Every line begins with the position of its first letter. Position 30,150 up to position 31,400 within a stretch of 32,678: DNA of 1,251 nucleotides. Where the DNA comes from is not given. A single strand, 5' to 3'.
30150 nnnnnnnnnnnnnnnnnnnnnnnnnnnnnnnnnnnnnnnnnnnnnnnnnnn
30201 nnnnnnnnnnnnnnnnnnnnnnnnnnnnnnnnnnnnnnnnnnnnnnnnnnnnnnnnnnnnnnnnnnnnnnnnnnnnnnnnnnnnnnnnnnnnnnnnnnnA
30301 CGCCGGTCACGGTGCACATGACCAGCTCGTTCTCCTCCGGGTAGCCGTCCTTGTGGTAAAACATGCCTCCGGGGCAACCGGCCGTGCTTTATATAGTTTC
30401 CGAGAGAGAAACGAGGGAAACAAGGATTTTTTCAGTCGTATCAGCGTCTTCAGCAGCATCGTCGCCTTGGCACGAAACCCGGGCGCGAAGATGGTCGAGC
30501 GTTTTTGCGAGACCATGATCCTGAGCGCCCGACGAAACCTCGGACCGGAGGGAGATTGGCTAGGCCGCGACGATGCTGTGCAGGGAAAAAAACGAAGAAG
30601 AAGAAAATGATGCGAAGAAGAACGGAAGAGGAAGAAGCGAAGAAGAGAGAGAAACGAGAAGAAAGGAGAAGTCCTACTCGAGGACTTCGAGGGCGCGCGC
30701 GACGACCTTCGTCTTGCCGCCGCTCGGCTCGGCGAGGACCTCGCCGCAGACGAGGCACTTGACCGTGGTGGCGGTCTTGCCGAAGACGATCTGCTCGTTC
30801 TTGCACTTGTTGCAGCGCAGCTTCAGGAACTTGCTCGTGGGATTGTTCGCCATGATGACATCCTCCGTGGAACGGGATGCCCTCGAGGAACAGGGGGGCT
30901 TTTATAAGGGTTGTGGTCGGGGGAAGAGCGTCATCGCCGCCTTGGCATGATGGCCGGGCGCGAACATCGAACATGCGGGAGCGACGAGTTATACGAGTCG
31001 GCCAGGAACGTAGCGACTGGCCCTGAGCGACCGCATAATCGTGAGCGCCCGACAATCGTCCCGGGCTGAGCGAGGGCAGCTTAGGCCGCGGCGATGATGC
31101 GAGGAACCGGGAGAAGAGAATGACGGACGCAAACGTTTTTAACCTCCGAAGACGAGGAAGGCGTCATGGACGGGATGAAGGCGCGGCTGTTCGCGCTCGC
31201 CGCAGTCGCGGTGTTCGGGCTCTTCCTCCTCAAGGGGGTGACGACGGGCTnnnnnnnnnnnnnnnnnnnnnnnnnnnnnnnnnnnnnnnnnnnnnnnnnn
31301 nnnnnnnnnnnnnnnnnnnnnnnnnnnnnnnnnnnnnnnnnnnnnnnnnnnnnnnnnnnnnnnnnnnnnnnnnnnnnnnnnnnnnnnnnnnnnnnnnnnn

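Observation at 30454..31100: Two paralogous structured elements with compensatory stem changes bracketing rps27e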

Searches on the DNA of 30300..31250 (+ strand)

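Call 6: search_rna_families(source=window, start=30300, end=31250, threshold=evalue, max_evalue=10, show_alignments=4)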
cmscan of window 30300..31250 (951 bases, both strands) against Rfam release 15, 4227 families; matches with E-value up to 10: 1.
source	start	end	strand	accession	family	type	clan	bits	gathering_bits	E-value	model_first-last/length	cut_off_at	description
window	30427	30660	-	RF02706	TeloSII_ncR30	Gene; sRNA;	-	11.3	86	6.9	1-226/226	no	TeloSII non coding RNA 30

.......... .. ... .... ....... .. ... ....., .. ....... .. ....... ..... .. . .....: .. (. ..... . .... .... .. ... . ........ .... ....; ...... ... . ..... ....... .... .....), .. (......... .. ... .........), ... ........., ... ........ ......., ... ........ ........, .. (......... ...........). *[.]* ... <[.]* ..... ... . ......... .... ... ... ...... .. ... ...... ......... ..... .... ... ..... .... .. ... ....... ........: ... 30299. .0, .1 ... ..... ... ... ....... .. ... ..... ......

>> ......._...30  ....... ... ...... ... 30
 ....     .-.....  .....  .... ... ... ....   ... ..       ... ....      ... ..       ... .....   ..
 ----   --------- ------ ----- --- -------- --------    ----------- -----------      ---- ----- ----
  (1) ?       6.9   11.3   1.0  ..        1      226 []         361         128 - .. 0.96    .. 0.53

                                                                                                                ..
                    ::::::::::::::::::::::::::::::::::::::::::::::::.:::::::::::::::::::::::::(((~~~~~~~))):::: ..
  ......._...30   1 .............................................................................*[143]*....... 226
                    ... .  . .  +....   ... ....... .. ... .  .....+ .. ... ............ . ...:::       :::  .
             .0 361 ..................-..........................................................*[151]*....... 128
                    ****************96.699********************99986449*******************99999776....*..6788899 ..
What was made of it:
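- On Any Rfam 15 family (tRNA, 5S, SRP, RNase P, ribozymes, riboswitches and others): Only an 11-bit low-complexity hit appears at E <= 10 in 30300-31250 (call 6).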

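Call 51: build_rna_model(alignment_id=A3, structure=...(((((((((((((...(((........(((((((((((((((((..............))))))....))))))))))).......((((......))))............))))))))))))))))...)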
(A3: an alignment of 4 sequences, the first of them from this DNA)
Model R1 built from alignment A3 (4 sequences, 134 columns); structure: as given.
model positions 128; base pairs 37; branch points 1; effective number of sequences 1.2; information 0.59 bits per position. Calibrated on 0.2 Mb of random sequence (short: E-values are rough).
structure used (alignment columns):
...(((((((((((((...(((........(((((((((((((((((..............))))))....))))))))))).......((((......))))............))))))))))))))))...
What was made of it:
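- Family size: model R1 (call 51), scanned with filters off, finds A, B and F in the window.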

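Call 52: search_with_rna_model(model_id=R1, sources=[window, L002, L003, L004, L016, L018], filters=off, max_evalue=10, make_alignment=true, show_alignments=6)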
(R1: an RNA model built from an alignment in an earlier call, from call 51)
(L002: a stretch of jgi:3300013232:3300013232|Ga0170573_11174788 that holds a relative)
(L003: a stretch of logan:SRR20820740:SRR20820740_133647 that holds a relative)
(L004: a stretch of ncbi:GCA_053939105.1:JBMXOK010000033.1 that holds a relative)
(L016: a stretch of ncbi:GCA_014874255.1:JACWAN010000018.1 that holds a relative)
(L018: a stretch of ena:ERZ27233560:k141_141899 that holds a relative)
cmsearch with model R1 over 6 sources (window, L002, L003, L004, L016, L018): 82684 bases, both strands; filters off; matches with E-value up to 10: 83.
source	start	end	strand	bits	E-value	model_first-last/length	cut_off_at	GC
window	30450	30581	+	135.8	1.4e-28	1-128/128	no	0.63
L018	472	593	+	114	1.2e-23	1-128/128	no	0.7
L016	16161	16284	+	101.6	7.2e-21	1-128/128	no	0.68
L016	9783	9933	+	70.7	6.6e-14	13-117/128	no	0.64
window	30939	31089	+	54.7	2.7e-10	15-115/128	no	0.65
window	12345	12463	-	49.2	4.8e-09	1-128/128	no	0.7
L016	3363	3493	+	41.5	2.5e-07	1-128/128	no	0.6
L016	7087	7237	-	28.7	0.0002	5-125/128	no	0.61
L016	12989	13100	-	25.9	0.00086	1-128/128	no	0.55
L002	2079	2188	+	22.3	0.0055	1-128/128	no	0.6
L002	4591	4653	-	15.6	0.18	1-128/128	no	0.63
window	5240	5345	+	14.8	0.28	1-128/128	no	0.65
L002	2496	2628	-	13.7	0.47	1-128/128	no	0.66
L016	16162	16285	-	13.5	0.52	1-128/128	no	0.68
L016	8097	8141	-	13.5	0.55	1-128/128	no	0.69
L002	3136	3207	-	13.2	0.64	1-128/128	no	0.68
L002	2495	2627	+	12.8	0.78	1-128/128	no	0.67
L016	16533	16581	-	12.4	0.95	1-128/128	no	0.8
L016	16502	16546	+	12.1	1.1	1-128/128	no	0.67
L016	5924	6022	+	11.7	1.3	1-128/128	no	0.71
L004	6615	6746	+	11.7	1.4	1-128/128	no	0.49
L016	8096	8140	+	11.5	1.5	1-128/128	no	0.69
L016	6210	6262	+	11.4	1.6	1-128/128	no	0.58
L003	2538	2618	-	11.3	1.6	1-128/128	no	0.64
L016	4889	4941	+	11.2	1.8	1-128/128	no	0.77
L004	6616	6747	-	11.2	1.8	1-128/128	no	0.49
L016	2161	2213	+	11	1.9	1-128/128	no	0.74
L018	1117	1162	-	11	2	1-128/128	no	0.61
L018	1116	1161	+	10.9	2.1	1-128/128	no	0.63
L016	1214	1266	-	10.9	2.1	1-128/128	no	0.77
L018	738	882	+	10.8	2.2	1-128/128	no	0.69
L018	1451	1533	+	10.6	2.4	1-128/128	no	0.7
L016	1210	1253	+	10.1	3.1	1-128/128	no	0.8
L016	11203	11283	-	10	3.4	1-128/128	no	0.65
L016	5153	5213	-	9.9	3.5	1-128/128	no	0.77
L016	2162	2214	-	9.9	3.5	1-128/128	no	0.74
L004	3166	3255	+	9.8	3.6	1-128/128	no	0.58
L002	6454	6500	+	9.6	4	1-128/128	no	0.62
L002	5955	6061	+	9.5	4.4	1-128/128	no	0.58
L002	7341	7387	-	9.4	4.4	1-128/128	no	0.72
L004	5760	5783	+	9.3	4.8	1-128/128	no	0.54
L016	1556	1599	-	9.3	4.9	1-128/128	no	0.86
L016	9307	9420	+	9.2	5.1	1-128/128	no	0.67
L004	3530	3609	-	9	5.5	1-128/128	no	0.6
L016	13595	13681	-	9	5.5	1-128/128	no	0.67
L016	4013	4102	-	9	5.5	1-128/128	no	0.67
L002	4590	4652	+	9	5.6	1-128/128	no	0.65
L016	14193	14234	-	9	5.7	1-128/128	no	0.71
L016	15554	15593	+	8.9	5.8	1-128/128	no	0.73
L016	19290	19329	+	8.9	5.9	1-128/128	no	0.8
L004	6773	6821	+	8.8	6.1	1-128/128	no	0.65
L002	7792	7931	-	8.6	6.7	1-128/128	no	0.69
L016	18826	18877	+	8.5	7.1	1-128/128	no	0.69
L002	5615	5662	-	8.5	7.2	1-128/128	no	0.77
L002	7116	7198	-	8.2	8.2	1-128/128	no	0.66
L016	6655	6710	-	8.2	8.2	1-128/128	no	0.71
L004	4831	4883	-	8.2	8.6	1-128/128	no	0.68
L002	3481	3573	-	8.1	8.7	1-128/128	no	0.67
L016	18688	18817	+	8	9.2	1-128/128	no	0.62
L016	12140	12169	-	8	9.2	1-128/128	no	0.57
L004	3529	3608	+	8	9.5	1-128/128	no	0.61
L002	7115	7197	+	7.9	9.7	1-128/128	no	0.66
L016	15847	15885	-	7.9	9.9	1-128/128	no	0.51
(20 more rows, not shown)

Alignment A4: 83 matches aligned to the model, 316 columns, each read 5' to 3' on its own strand. Consensus structure (alignment columns), stored with it:
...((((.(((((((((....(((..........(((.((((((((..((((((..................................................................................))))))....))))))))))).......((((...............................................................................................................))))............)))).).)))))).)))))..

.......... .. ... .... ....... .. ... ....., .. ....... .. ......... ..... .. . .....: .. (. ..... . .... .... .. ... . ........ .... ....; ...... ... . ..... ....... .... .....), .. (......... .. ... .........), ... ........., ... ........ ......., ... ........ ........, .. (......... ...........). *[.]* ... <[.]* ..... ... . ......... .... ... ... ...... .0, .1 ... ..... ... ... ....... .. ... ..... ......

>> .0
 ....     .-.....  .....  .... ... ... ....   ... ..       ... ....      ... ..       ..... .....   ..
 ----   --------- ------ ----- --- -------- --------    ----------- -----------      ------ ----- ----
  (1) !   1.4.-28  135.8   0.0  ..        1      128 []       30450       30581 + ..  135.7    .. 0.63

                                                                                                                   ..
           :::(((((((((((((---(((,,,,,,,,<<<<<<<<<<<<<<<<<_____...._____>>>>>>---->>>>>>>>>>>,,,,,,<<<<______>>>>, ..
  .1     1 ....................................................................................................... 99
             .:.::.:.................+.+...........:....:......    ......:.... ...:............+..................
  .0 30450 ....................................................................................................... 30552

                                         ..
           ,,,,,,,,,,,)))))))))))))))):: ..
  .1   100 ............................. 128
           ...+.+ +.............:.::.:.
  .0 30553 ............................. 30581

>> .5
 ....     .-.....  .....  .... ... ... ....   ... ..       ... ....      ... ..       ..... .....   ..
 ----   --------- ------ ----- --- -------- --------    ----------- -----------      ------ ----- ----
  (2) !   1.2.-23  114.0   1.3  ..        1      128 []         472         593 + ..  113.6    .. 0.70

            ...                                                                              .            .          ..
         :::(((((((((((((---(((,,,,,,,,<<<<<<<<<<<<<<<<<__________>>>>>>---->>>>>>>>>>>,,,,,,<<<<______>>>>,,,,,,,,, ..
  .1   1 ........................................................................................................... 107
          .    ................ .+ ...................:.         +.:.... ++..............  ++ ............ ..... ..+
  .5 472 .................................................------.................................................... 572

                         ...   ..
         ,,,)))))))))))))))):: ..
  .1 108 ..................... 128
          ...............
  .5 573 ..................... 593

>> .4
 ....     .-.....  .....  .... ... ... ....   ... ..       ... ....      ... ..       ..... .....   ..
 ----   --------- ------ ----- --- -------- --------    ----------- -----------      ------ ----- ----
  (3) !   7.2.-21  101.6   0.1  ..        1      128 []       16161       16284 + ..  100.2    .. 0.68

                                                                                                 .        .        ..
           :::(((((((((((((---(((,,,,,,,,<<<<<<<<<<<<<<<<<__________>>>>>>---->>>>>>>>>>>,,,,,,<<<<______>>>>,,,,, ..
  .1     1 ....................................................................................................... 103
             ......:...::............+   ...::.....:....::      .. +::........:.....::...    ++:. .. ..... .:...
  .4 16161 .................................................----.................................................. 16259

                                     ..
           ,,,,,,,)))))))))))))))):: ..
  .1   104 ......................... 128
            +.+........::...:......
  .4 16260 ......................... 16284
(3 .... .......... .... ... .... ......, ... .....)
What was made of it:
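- On Integron attC: Orientations are mixed within 13 kb of L016 (call 52).
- Checked: The covariance model built from the family scores A at E = 1e-28 and B at E = 2e-10 (call 52; both were in the training set).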

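Call 58: search_with_rna_model(model_id=R1, sources=[window, L002, L016, L018], filters=off, max_evalue=0.01, make_alignment=true)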
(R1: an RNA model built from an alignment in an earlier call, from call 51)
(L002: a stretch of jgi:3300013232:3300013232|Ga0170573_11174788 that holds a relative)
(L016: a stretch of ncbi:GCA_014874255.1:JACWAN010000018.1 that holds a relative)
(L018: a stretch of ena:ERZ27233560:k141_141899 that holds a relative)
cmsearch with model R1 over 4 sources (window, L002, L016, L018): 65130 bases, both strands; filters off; matches with E-value up to 0.01: 10.
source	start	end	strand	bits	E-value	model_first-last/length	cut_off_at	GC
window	30450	30581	+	135.8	1.1e-28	1-128/128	no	0.63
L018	472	593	+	114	9.1e-24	1-128/128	no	0.7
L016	16161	16284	+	101.6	5.7e-21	1-128/128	no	0.68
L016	9783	9933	+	70.7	5.2e-14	13-117/128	no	0.64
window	30939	31089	+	54.7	2.2e-10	15-115/128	no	0.65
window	12345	12463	-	49.2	3.8e-09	1-128/128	no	0.7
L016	3363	3493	+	41.5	2e-07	1-128/128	no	0.6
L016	7087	7237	-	28.7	0.00016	5-125/128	no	0.61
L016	12989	13100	-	25.9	0.00068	1-128/128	no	0.55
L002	2079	2188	+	22.3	0.0043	1-128/128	no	0.6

Alignment A5: 10 matches aligned to the model, 274 columns, each read 5' to 3' on its own strand. Consensus structure (alignment columns), stored with it:
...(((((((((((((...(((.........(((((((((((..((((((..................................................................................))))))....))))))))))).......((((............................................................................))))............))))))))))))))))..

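Call 68: search_with_rna_model(model_id=R1, sources=[L020, L021, L003, L004], filters=off, max_evalue=0.5, show_alignments=5)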
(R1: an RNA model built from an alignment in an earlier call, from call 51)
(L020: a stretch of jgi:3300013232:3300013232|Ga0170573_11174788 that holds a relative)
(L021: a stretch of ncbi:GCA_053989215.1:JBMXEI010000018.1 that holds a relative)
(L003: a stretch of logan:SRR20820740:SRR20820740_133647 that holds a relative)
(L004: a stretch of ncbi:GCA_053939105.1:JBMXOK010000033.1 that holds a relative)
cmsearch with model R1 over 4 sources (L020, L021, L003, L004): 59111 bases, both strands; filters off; matches with E-value up to 0.5: 5.
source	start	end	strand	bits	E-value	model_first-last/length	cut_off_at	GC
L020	8079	8188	+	22.3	0.0039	1-128/128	no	0.6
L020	10591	10653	-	15.6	0.13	1-128/128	no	0.63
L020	8496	8628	-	13.7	0.34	1-128/128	no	0.66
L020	3722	3836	-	13.5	0.38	1-128/128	no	0.66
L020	9136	9207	-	13.2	0.46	1-128/128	no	0.68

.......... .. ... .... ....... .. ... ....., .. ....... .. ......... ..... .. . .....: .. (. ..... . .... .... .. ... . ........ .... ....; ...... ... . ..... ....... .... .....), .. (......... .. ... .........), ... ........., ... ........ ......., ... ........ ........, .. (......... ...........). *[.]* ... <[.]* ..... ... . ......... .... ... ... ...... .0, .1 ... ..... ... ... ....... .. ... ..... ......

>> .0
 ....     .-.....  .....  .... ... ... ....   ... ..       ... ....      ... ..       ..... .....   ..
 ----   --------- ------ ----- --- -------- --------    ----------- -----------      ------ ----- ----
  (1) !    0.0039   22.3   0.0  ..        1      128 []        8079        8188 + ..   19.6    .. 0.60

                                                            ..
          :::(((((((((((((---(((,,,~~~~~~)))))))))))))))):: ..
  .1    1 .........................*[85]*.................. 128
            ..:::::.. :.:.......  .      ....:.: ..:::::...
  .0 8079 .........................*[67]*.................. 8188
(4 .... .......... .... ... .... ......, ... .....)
